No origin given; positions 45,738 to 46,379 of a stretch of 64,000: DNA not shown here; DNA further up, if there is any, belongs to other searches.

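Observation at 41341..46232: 1516-aa double-ATPase/HgdB-like fusion translationally coupled to a tiny 4-TM DMT protein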

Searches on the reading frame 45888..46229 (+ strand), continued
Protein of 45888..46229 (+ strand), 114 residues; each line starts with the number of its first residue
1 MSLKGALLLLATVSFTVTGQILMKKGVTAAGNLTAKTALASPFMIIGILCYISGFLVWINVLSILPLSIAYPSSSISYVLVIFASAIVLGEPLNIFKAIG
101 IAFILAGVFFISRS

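Call 89: fold_search(model_id=the predicted structure, library=pdb)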
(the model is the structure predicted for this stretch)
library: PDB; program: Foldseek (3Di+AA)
matches with E <= 10: 170; with E <= 0.001: 0
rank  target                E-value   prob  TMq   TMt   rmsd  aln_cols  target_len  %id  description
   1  8uwu_MODEL_1_A        1.8e-02  1.00  0.65  0.67   3.8       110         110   25  EmrE structure in the proton-bound state (WT/L51I heterodimer) (released 2024-05-29)
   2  8uoz_MODEL_1_A        1.9e-02  1.00  0.71  0.73   3.0       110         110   26  EmrE structure in the TPP-bound state (WT/E14Q heterodimer) (released 2024-05-29)
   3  7mgx_A                2.3e-02  1.00  0.66  0.71   3.7       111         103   26  Structure of EmrE-D3 mutant in complex with monobody L10 and methyl viologen (released 2022-03-02)
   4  7ssu_B                3.2e-02  1.00  0.57  0.62   4.8       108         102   28  Structure of EmrE-D3 mutant in complex with monobody L10 and methyltriphenylphosphonium (released 2022-03-02)
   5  8vxu_B                4.6e-02  1.00  0.48  0.52   5.7       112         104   20  Crystal structure of Gdx-Clo A60T from Small Multidrug Resistance family of transporters in complex with cetyltrimetyl (released 2024-05-08)
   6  6wk5_A                5.4e-02  1.00  0.62  0.67   4.0       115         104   17  Crystal structure of Gdx-Clo from Small Multidrug Resistance family of transporters (released 2020-10-28)
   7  7mgx_E                6.3e-02  1.00  0.65  0.71   3.6       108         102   27  Structure of EmrE-D3 mutant in complex with monobody L10 and methyl viologen (released 2022-03-02)
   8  8vxu_A                8.2e-02  1.00  0.59  0.64   4.1       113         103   17  Crystal structure of Gdx-Clo A60T from Small Multidrug Resistance family of transporters in complex with cetyltrimetyl (released 2024-05-08)
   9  7svx_B                9.7e-02  1.00  0.55  0.61   4.9       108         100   27  Structure of EmrE-D3 mutant in complex with monobody L10 and harmane (released 2022-03-02)
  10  7mgx_B                1.3e-01  1.00  0.55  0.62   4.9       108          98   26  Structure of EmrE-D3 mutant in complex with monobody L10 and methyl viologen (released 2022-03-02)
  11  7jk8_MODEL_1_A        1.7e-01  0.98  0.47  0.52   6.1       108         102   25  EmrE S64V mutant bound to tetra(4-fluorophenyl)phosphonium at pH 5.8 (released 2020-12-09)
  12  7mgx_F                1.8e-01  0.99  0.49  0.55   6.1       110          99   27  Structure of EmrE-D3 mutant in complex with monobody L10 and methyl viologen (released 2022-03-02)
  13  8uoz_MODEL_1_B        2.3e-01  0.91  0.44  0.45   6.5       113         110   26  EmrE structure in the TPP-bound state (WT/E14Q heterodimer) (released 2024-05-29)
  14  6s38_A                6.9e-01  0.82  0.48  0.41   7.8       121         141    7  Ligand binding domain of the P. putida receptor PcaY_PP in complex with quinate (released 2020-10-21)
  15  9lgd                  1.3e+00  0.35  0.36  0.05   9.1       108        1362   18  wild-type bovine ABCC1 under an active turnover conformation with unhydrolyzed ATP bound and hydrolyzed ADP released (released 2025-10-01)
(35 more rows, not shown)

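Call 94: search_protein_representatives(alignment_id=A3)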
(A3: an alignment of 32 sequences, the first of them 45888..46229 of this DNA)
Query: 32 sequences, 114 profile positions. Proteins with E-value up to 0.001 (for the whole library): 8519; up to 1e-10: 1429; up to 1e-30: 3. The best 150 are listed.
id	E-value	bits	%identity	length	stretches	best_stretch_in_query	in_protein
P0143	8.3e-46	171.2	-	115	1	1-112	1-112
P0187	4.5e-38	146.3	-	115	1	1-112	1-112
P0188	1.7e-32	128.3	-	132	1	24-112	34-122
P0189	5.4e-23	97.7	-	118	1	6-113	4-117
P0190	1.7e-22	96.1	-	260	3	39-113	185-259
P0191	1.7e-22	96.0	-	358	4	32-111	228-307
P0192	1.1e-21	93.5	-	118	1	5-113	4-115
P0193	1.6e-21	93.0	-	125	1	3-111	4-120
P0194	5.9e-21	91.1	-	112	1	6-111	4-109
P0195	1.8e-20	89.6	-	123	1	1-113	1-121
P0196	1.8e-20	89.5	-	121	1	7-113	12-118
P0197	3.4e-20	88.7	-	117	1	8-113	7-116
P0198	3.8e-20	88.5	-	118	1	7-113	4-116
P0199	4.7e-20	88.2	-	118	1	8-113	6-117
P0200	1.1e-19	87.0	-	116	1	6-113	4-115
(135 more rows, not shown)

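Call 95: find_encoding_contigs(protein=P0189, flank=7000, max_places=2)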
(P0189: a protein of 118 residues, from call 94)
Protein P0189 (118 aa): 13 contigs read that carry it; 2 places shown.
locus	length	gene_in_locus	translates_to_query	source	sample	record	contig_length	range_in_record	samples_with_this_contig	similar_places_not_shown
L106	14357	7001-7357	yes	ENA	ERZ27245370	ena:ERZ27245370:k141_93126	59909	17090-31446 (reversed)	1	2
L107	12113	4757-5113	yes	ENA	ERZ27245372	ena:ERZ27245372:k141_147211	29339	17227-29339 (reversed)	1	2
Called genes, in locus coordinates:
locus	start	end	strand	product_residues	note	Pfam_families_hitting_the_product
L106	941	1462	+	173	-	PF04308:RNaseH_like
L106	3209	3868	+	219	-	PF11645:PDDEXK_5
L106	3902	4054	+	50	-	-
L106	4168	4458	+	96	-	-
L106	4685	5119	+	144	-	-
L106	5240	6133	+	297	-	PF18741:MTES_1575 (weak)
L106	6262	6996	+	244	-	PF00535:Glycos_transf_2, PF10111:Glyco_tranf_2_2, PF13641:Glyco_tranf_2_3 (weak)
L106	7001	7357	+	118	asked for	PF00893:Multi_Drug_Res (faint), PF00892:EamA (weak)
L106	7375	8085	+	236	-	PF00483:NTP_transferase, PF12804:NTP_transf_3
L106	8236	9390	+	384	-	PF11932:DUF3450 (faint), PF01551:Peptidase_M23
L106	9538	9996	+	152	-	-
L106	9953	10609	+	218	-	PF04542:Sigma70_r2, PF08281:Sigma70_r4_2 (weak)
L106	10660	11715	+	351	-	-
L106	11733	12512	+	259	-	-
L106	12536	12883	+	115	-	-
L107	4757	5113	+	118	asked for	PF00893:Multi_Drug_Res (faint), PF00892:EamA (weak)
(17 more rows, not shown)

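Call 96: find_encoding_contigs(protein=P0192, flank=5000, max_places=2)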
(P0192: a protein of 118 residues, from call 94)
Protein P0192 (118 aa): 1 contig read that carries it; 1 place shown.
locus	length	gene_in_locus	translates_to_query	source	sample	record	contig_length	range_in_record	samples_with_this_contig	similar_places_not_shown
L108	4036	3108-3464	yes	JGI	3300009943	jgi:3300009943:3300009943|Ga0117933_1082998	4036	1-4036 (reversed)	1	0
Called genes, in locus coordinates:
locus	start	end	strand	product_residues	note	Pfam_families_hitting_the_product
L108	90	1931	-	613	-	PF20581:DUF6785, PF20580:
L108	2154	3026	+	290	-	PF01040:UbiA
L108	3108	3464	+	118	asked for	PF00892:EamA (weak), PF10639:TMEM234 (weak)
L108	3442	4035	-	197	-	?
